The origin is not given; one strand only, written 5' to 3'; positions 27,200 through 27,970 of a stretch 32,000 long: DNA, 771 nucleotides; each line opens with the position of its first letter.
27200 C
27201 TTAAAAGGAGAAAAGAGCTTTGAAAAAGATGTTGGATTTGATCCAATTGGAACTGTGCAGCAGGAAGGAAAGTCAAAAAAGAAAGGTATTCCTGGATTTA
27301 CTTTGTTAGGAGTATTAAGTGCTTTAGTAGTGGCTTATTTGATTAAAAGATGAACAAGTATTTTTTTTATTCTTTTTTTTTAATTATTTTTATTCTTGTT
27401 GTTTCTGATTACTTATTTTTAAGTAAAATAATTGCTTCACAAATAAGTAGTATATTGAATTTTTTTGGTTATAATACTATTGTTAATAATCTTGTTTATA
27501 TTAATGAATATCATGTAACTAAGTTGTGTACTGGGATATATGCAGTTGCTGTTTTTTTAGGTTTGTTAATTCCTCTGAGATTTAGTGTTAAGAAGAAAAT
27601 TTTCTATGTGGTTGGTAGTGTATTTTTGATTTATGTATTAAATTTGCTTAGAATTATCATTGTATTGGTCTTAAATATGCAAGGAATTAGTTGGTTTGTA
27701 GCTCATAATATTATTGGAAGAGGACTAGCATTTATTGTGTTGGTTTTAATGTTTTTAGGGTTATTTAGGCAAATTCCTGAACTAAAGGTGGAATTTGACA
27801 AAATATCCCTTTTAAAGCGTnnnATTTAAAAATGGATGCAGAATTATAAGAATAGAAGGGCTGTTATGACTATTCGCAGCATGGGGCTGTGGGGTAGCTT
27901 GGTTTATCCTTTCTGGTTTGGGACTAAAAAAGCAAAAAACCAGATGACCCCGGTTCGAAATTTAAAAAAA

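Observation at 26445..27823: Translationally coupled pair: PGF-CTERM-like surface protein plus a minimal 157-aa archaeosortase-like enzyme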

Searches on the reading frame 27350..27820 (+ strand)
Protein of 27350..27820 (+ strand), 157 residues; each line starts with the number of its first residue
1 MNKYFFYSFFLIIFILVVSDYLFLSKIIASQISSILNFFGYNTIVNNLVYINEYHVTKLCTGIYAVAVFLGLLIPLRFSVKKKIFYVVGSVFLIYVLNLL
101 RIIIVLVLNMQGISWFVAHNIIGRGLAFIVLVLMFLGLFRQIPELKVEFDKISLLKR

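Call 3: search_protein_families(library=ncbifam, proteins=[window:27350-27820:+], max_evalue=10)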
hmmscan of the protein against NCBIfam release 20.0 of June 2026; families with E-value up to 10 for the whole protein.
window:27350-27820:+ (157 aa): 13 families
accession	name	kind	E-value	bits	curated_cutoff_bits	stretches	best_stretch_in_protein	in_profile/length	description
TIGR04125.1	exosort_PGF_TRM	exception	1.9e-14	53.7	75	1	24-151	105-258/271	archaeosortase A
TIGR04178.1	exo_archaeo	signature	4.5e-14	52.5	23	1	55-143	2-96/97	exosortase/archaeosortase family protein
TIGR04124.1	archaeo_artE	exception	1.8e-10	41.1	95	1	6-137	12-146/153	archaeosortase family protein ArtE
NF046081.1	exosort_XrtX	exception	3.1e-09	36.9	170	1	23-112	35-130/168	exosortase X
NF045528.1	heimosortase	equivalog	2.5e-08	34.2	130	2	50-134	82-175/199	heimdallarchaeosortase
NF041736.1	archaeo_artH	equivalog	1.1e-07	32.1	200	1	21-145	40-184/202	archaeosortase H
TIGR04144.1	archaeo_VPXXXP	exception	1.7e-05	24.8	150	1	4-117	8-129/156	archaeosortase B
TIGR04128.1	exoso_Fjoh_1448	exception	4.1e-05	23.8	90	1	7-110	26-139/174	exosortase family protein XrtF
TIGR04300.1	exosort_XrtM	exception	0.00012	22.5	125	1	53-136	54-138/150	exosortase family protein XrtM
NF033505.2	paceosortase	exception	0.0031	17.6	80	1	10-136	13-142/167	pacearchaeosortase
NF046083.1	exosort_XrtY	exception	0.049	13.5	160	1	24-134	49-163/168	exosortase Y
TIGR04177.1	exosort_XrtH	exception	0.06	13.3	86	1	34-138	41-151/158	exosortase H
NF045816.1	PentlenlactSyn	equivalog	0.14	10.8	700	1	118-151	342-375/396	pentalenolactone synthase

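Call 4: search_protein_families(library=pfam, proteins=[window:27350-27820:+], max_evalue=10)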
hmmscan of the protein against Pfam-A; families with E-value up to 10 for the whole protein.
window:27350-27820:+ (157 aa): 2 families
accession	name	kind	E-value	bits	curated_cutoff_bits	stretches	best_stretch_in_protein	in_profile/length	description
PF09721.15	Exosortase_EpsH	-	6.2e-06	26.2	25.7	1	6-137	107-250/254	Transmembrane exosortase (Exosortase_EpsH)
PF19728.4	DUF6220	-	0.049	14.4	29.8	1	112-143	12-43/66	Family of unknown function (DUF6220)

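Call 7: find_homologous_proteins(query=window:27350-27820:+)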
Query window:27350-27820:+ (157 aa): 1 proteins with E <= 0.001 among 75 candidates.
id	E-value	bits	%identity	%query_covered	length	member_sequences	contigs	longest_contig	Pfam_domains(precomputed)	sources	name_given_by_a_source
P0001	4.9e-42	162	100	55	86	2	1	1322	-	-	-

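Call 8: search_solved_structures(query=window:27350-27820:+, max_evalue=10)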
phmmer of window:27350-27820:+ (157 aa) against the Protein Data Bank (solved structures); distinct sequences matched with E-value up to 10: 3.
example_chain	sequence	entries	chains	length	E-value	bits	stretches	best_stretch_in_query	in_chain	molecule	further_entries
3e5l_A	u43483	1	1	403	2.5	11.5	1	116-147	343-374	Cytochrome P450 (Cytochrome P450 hydroxylase)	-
3e5j_A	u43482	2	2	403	2.5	11.5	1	116-147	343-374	Cytochrome P450 (Cytochrome P450 hydroxylase)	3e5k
3aba_A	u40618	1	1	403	2.5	11.5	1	116-147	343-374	Cytochrome P450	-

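Call 10: find_related_loci(query=window:27350-27820:+, collection=genome_contigs, flank=6000)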
Query window:27350-27820:+ (157 aa) in genome_contigs; peptide patterns used: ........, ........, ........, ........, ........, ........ (x = any residue, [..] = any of these).
132 stretches matched a pattern, but none encodes a relative of the query by tblastn (E <= 1e-3).

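Call 12: find_encoding_contigs(protein=window:27350-27820:+, flank=10000)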
Protein window:27350-27820:+ (157 aa): 4 contigs read that carry it; 4 places shown.
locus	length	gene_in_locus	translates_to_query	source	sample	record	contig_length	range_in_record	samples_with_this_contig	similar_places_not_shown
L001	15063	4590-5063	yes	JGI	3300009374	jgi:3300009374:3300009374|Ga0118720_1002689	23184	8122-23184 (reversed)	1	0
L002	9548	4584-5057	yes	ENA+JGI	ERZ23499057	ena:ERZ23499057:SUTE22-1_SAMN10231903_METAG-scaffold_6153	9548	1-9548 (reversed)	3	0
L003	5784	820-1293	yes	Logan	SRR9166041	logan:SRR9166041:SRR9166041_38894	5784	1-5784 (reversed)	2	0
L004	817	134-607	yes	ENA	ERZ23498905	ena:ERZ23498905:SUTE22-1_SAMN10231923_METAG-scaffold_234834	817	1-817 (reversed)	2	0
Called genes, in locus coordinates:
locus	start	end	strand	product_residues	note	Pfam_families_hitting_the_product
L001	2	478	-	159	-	?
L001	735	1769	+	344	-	PF00752:XPG_N, PF00867:XPG_I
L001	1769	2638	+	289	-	PF00892:EamA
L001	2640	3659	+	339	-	PF18093:Trm5_N, PF13847:Methyltransf_31 (faint), PF25133:TYW2_N_2, PF02475:TRM5-TYW2_MTfase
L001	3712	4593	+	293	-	-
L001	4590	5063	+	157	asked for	PF09721:Exosortase_EpsH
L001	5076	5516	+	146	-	PF01780:Ribosomal_L37ae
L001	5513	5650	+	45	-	-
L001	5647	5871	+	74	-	PF09341:Pcc1 (weak)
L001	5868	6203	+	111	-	PF01920:Prefoldin_2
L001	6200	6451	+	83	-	PF03685:UPF0147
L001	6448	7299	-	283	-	PF01435:Peptidase_M48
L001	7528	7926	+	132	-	PF02675:AdoMet_dc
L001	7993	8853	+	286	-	PF00491:Arginase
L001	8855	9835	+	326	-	PF01916:DS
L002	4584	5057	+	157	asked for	PF09721:Exosortase_EpsH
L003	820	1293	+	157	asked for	PF09721:Exosortase_EpsH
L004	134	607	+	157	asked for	PF09721:Exosortase_EpsH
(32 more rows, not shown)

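Call 19: search_protein_representatives(protein=window:27350-27820:+)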
Query: 157 residues. Proteins with E-value up to 0.001 (for the whole library): 84; up to 1e-10: 2; up to 1e-30: 1. The best 84 are listed.
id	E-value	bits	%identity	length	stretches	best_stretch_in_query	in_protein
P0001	1.6e-42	161.5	100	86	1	72-157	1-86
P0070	3.1e-20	89.1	38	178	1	4-146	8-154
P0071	1.1e-10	58.1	35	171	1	23-149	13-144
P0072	6.0e-09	52.5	37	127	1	18-106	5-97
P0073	1.1e-08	51.7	31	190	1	11-146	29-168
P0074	1.1e-08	51.6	32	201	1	12-144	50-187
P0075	1.3e-08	51.4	34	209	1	8-136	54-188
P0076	2.3e-08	50.6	30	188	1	14-144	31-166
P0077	4.6e-08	49.6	33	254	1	6-146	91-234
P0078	1.2e-07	48.2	35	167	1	24-139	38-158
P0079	1.8e-07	47.7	27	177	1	10-151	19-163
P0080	2.5e-07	47.2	28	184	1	16-135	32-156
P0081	3.4e-07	46.8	39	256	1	23-145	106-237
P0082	3.9e-07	46.6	37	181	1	11-135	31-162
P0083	7.3e-07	45.7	25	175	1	25-146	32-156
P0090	3.2e-06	43.7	28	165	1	6-147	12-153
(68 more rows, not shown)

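Call 22: search_protein_families(library=ncbifam, alignment_id=A1, max_evalue=0.001)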
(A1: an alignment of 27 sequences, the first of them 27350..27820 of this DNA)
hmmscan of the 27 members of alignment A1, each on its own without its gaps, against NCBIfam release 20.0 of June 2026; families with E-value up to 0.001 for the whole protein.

A. member 1, window:27350-27820:+ (157 aa): 9 families
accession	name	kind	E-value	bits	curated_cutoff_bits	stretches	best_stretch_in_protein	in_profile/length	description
TIGR04125.1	exosort_PGF_TRM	exception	1.9e-14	53.7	75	1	24-151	105-258/271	archaeosortase A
TIGR04178.1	exo_archaeo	signature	4.5e-14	52.5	23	1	55-143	2-96/97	exosortase/archaeosortase family protein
TIGR04124.1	archaeo_artE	exception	1.8e-10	41.1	95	1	6-137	12-146/153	archaeosortase family protein ArtE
NF046081.1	exosort_XrtX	exception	3.1e-09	36.9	170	1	23-112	35-130/168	exosortase X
NF045528.1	heimosortase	equivalog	2.5e-08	34.2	130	1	50-134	82-175/199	heimdallarchaeosortase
NF041736.1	archaeo_artH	equivalog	1.1e-07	32.1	200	1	21-145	40-184/202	archaeosortase H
TIGR04144.1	archaeo_VPXXXP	exception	1.7e-05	24.8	150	1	4-117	8-129/156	archaeosortase B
TIGR04128.1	exoso_Fjoh_1448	exception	4.1e-05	23.8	90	1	7-110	26-139/174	exosortase family protein XrtF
TIGR04300.1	exosort_XrtM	exception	0.00012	22.5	125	1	53-136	54-138/150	exosortase family protein XrtM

B. families by the number of members that match (of 27 scanned): 23 families
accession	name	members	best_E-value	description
TIGR04178.1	exo_archaeo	27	1.2e-20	exosortase/archaeosortase family protein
NF045528.1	heimosortase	23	5.4e-16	heimdallarchaeosortase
TIGR04124.1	archaeo_artE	22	8.8e-12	archaeosortase family protein ArtE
TIGR04125.1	exosort_PGF_TRM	21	6e-74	archaeosortase A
NF041736.1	archaeo_artH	19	2.4e-16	archaeosortase H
NF046081.1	exosort_XrtX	18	1.5e-11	exosortase X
TIGR04177.1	exosort_XrtH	17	2.7e-12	exosortase H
NF046083.1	exosort_XrtY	9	7.9e-08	exosortase Y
TIGR04144.1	archaeo_VPXXXP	8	3.1e-08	archaeosortase B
TIGR04128.1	exoso_Fjoh_1448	8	1e-07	exosortase family protein XrtF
TIGR04175.1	archaeo_artD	8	3.4e-07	archaeosortase D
NF033505.2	paceosortase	7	1.7e-08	pacearchaeosortase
NF033464.1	cyanoexo_CrtC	7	8.7e-06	cyanoexosortase C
TIGR03109.2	exosort_XrtA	6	2.6e-05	exosortase A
TIGR04300.1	exosort_XrtM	5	1.1e-06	exosortase family protein XrtM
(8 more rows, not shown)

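Call 29: find_related_loci(query=P0070, collection=genome_contigs, flank=6000)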
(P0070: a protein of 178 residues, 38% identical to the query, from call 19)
Query P0070 (178 aa) in genome_contigs; peptide patterns used: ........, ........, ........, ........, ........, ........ (x = any residue, [..] = any of these).
192 stretches matched a pattern; 1 encode a relative of the query (tblastn E <= 1e-3); 1 distinct loci.
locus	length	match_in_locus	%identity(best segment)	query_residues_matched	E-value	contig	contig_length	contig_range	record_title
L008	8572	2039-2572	100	1-178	4e-113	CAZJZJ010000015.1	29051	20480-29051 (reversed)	MAG TPA_asm: uncultured Methanosarcinales archaeon isolate SRP077602_co6_417 genome assembly, contig: NODE_2633_length_2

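Call 30: find_related_loci(query=A2, collection=metagenome_contigs, flank=5000)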
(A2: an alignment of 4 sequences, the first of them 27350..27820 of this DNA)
Query A2 (157 aa) in metagenome_contigs; peptide patterns used: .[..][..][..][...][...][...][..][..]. (x = any residue, [..] = any of these).
600 stretches matched a pattern (row limit reached: there are more); 459 encode a relative of the query (tblastn E <= 1e-3); the best 80 are kept; 80 distinct loci.
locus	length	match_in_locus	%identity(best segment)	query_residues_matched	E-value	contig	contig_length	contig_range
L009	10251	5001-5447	36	4-146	4e-20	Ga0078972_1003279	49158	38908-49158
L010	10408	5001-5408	38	7-146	1e-19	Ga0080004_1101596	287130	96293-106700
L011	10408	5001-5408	38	7-146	1e-19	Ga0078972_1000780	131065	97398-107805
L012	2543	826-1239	36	15-147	1e-17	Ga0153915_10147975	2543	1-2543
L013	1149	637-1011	34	19-133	8e-18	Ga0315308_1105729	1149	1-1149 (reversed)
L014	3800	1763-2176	36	15-147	1e-17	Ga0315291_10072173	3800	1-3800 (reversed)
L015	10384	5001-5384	38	26-146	1e-17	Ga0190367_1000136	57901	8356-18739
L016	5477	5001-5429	35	6-145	2e-17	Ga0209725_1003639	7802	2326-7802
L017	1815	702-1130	34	6-145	2e-17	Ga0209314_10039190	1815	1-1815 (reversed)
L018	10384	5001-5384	37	24-146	5e-17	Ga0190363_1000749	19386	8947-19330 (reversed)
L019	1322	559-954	38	19-145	5e-17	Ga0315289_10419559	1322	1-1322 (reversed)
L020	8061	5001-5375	33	19-133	7e-17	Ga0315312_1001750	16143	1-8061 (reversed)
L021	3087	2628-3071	33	3-145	1e-16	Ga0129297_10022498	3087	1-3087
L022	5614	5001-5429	35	6-145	1e-16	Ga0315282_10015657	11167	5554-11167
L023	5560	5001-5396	35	23-152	1e-15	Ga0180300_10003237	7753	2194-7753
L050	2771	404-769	32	3-119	1e-13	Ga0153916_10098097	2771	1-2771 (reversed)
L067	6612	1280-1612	33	18-123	7e-13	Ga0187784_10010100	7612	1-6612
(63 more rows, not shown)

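Call 36: search_protein_families(library=ncbifam, proteins=[L008:3-2039:+, L009:5513-8887:-, L009:3263-4741:-, L014:10-1617:+, L022:3267-4814:-, L022:1726-3273:-, L050:906-2006:-, L067:508-984:+], max_evalue=1)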
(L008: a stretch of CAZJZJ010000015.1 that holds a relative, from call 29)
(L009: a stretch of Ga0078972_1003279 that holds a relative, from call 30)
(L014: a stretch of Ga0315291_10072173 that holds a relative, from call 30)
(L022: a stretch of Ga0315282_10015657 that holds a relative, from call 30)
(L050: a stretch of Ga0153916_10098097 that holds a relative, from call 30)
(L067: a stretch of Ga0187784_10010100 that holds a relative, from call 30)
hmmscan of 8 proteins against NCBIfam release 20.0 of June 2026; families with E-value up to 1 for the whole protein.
L008:3-2039:+ (679 aa): 6 families
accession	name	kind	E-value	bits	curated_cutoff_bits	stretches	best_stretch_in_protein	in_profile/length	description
TIGR03436.1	acidobact_VWFA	subfamily_domain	4e-06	26.6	81.25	1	193-297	174-286/324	VWA domain-containing protein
NF010238.0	PRK13685.1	subfamily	0.00021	20.5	432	1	121-293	116-298/335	hypothetical protein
TIGR00868.1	hCaCC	subfamily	0.0042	14.9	900.85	1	174-281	377-465/863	calcium-activated chloride channel protein 1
TIGR03788.1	marine_srt_targ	equivalog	0.12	10.8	551.65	1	169-306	338-458/629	marine proteobacterial sortase target protein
NF045529.2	Heimdall-CTERM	domain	0.2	12.1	24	1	657-678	2-23/26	Heimdall-CTERM domain-containing surface protein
NF047508.1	VWA_BatA_Lepto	exception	0.25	10.4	380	1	225-290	200-270/315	VWA domain-containing protein BatA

L009:5513-8887:- (1124 aa): 3 families
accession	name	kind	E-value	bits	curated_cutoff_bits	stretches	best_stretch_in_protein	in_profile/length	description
NF000022.1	stregra_B_VgbA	exception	9.6e-61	205.5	600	5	220-430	26-219/299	streptogramin B lyase Vgb(A)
NF000096.1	stregra_B_VgbB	exception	1.6e-59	201.6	600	5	793-952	15-175/295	streptogramin B lyase Vgb(B)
TIGR03606.1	non_repeat_PQQ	subfamily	8.3e-07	28.2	434.55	1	917-953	29-65/454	glucose/sorbosone family PQQ-dependent dehydrogenase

L009:3263-4741:- (492 aa): 4 families
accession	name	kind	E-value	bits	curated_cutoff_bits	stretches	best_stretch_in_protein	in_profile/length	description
NF000022.1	stregra_B_VgbA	exception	8.4e-38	130.2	600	1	32-330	5-291/299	streptogramin B lyase Vgb(A)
NF000096.1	stregra_B_VgbB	exception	7.2e-36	123.9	600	2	27-203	84-253/295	streptogramin B lyase Vgb(B)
NF035926.1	scyF_NHL_VPEP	equivalog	5.8e-05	22.4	350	2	128-287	153-316/376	scytonemin biosynthesis PEP-CTERM protein ScyF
TIGR03866.1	PQQ_ABC_repeats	subfamily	0.01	14.9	287.3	0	52-107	10-65/310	PQQ-dependent catabolism-associated beta-propeller protein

L014:10-1617:+ (536 aa): 3 families
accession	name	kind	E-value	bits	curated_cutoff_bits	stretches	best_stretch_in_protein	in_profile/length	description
NF000022.1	stregra_B_VgbA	exception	4.1e-35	121.3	600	2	126-353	45-252/299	streptogramin B lyase Vgb(A)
NF000096.1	stregra_B_VgbB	exception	4.9e-31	108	600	2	193-353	96-252/295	streptogramin B lyase Vgb(B)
NF035926.1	scyF_NHL_VPEP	equivalog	0.00072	18.8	350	1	241-285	249-293/376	scytonemin biosynthesis PEP-CTERM protein ScyF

L022:3267-4814:- (515 aa): 4 families
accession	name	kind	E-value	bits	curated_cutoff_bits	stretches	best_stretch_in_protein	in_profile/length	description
NF000022.1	stregra_B_VgbA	exception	3.8e-29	101.8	600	2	192-349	98-251/299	streptogramin B lyase Vgb(A)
NF000096.1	stregra_B_VgbB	exception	1.6e-27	96.5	600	2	236-349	99-209/295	streptogramin B lyase Vgb(B)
NF033507.3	Loki-CTERM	subfamily_domain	0.016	15.4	19.9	1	482-507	1-26/27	Loki-CTERM sorting domain-containing protein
NF035926.1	scyF_NHL_VPEP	equivalog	0.019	14.1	350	1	244-336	208-305/376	scytonemin biosynthesis PEP-CTERM protein ScyF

L022:1726-3273:- (515 aa): 3 families
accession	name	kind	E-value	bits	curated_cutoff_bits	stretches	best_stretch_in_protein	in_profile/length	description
NF000022.1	stregra_B_VgbA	exception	2.8e-27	95.6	600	2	196-354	97-251/299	streptogramin B lyase Vgb(A)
NF000096.1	stregra_B_VgbB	exception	2.6e-26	92.5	600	2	179-355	83-252/295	streptogramin B lyase Vgb(B)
NF033507.3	Loki-CTERM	subfamily_domain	0.0061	16.8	19.9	1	486-512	1-27/27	Loki-CTERM sorting domain-containing protein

L050:906-2006:- (366 aa): 1 family
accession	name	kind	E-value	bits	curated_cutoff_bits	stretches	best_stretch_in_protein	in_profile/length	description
NF033507.3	Loki-CTERM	subfamily_domain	0.0032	17.7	19.9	1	336-362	1-25/27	Loki-CTERM sorting domain-containing protein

L067:508-984:+ (159 aa): 2 families
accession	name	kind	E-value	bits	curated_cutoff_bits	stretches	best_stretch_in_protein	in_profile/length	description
NF052345.1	S_layer_anammox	exception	6.3e-08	30.5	1400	1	26-141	1298-1411/1596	Kustd1514 family S-layer glycoprotein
NF047909.1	CellAnchorMapZStrp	equivalog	0.16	10.7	700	1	77-97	435-455/474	cell division site-positioning protein MapZ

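Call 38: search_solved_structures(query=A1, max_evalue=10)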
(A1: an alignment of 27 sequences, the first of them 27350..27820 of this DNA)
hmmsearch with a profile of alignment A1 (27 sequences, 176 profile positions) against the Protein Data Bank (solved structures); distinct sequences matched with E-value up to 10: 0.

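Call 44: predict_structure(alignment_id=A1)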
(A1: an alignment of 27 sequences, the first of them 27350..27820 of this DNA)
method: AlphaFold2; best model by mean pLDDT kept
length: 157 residues; sequences in the alignment: 27
mean_pLDDT: 94.0   pTM: 0.85
mean pLDDT of the five models: 94.0, 93.6, 93.5, 92.6, 92.0
residues with pLDDT >= 90: 142; 70-90: 10; 50-70: 5; < 50: 0
segments of 3 or more residues with pLDDT < 50: none
pLDDT, mean of each block of 10 residues (from residue 1): 91 97 96 97 88 93 97 96 97 97 97 97 96 95 92 75
secondary structure, 60 per line:
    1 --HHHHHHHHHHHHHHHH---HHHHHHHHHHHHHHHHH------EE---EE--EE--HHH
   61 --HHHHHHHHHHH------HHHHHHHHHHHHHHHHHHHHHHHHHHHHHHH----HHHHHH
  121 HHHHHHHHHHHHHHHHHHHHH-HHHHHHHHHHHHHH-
elements in order: H3-18 H22-38 H63-73 H80-110 H115-141 H143-156

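Call 49: fold_search(model_id=the predicted structure, library=pdb)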
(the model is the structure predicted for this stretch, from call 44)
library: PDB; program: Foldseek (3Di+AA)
matches with E <= 10: 248; with E <= 0.001: 0
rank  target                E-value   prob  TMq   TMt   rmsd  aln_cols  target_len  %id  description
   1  7rs8_C                9.2e-01  0.08  0.18  0.14  17.0       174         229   10  Crystal Structure of the ER-alpha Ligand-binding Domain (L372S, L536S) in complex with DMERI-16 (released 2021-09-22)
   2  5tmv_B                1.1e+00  0.07  0.17  0.13  17.9       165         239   13  Crystal Structure of the ER-alpha Ligand-binding Domain (Y537S) in Complex with the OBHS analog, 4-iodophenyl (1S,2R,4 (released 2017-01-18)
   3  6suo_B                1.2e+00  0.05  0.16  0.14  18.7       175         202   11  ERa_L536S (L536S/C381S/C471S,C530S) in complex with a tricyclic indole (compound 6) (released 2019-10-30)
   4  8duc                  1.3e+00  0.06  0.18  0.14  16.6       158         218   12  Estrogen Receptor Alpha Ligand Binding Domain in Complex with (1'-(4-(2-(1-ethylpyrrolidin-3-yl)ethoxy)phenyl)-6'-hydrox (released 2022-11-09)
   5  7ujf_C                1.4e+00  0.06  0.18  0.13  17.0       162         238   12  Estrogen Receptor Alpha Ligand Binding Domain in Complex with a Methylated Lasofoxifene Derivative with Selective Estr (released 2022-06-15)
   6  7qvl_B                1.5e+00  0.07  0.20  0.14  19.7       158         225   12  OESTROGEN RECEPTOR LIGAND BINDING DOMAIN IN COMPLEX WITH COMPOUND 38 (released 2023-02-01)
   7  5wgd_B                1.5e+00  0.05  0.18  0.14  18.9       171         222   11  Estrogen Receptor Alpha Ligand Binding Domain in Complex with Estradiol and SRC2-LP1 (released 2018-06-13)
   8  8dub_B                1.6e+00  0.05  0.17  0.13  16.1       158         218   11  Estrogen Receptor Alpha Ligand Binding Domain in Complex with ((1'-(4-((1-ethylpyrrolidin-3-yl)methyl)phenyl)-6'-hydro (released 2022-11-16)
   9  1xqc_A                1.7e+00  0.09  0.23  0.17  16.2       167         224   10  X-ray structure of ERalpha LBD bound to a tetrahydroisoquinoline SERM ligand at 2.05A resolution (released 2005-02-01)
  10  5egv_B                1.8e+00  0.06  0.19  0.14  18.3       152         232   12  Crystal Structure of the ER-alpha Ligand-binding Domain (Y537S) in Complex the 3,4-diaryl-furan derivative 3-chloranyl (released 2016-05-04)
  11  4pp6_B                1.8e+00  0.05  0.17  0.12  16.2       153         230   12  Crystal Structure of the Estrogen Receptor alpha Ligand-binding Domain in Complex with Resveratrol (released 2014-05-07)
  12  5tn9_C                2.0e+00  0.07  0.21  0.16  17.7       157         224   11  Crystal Structure of the ER-alpha Ligand-binding Domain (L372S,L536S) in Complex with the OBHS-BSC, 4-bromophenyl (1R, (released 2017-02-15)
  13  7rrz_C                2.1e+00  0.06  0.21  0.15  16.2       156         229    8  Crystal Structure of the ER-alpha Ligand-binding Domain (L372S, L536S) in complex with DMERI-30 (released 2021-09-08)
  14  5tn1_A                2.1e+00  0.05  0.18  0.13  16.3       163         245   12  Crystal Structure of the ER-alpha Ligand-binding Domain (Y537S) in Complex with the estradiol derivative, (8S,9S,13S,1 (released 2017-01-18)
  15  5wgq_B                2.1e+00  0.04  0.14  0.10  18.0       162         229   13  Estrogen Receptor Alpha Ligand Binding Domain in Complex with Estradiol and SRC2-BCP1 (released 2018-06-13)
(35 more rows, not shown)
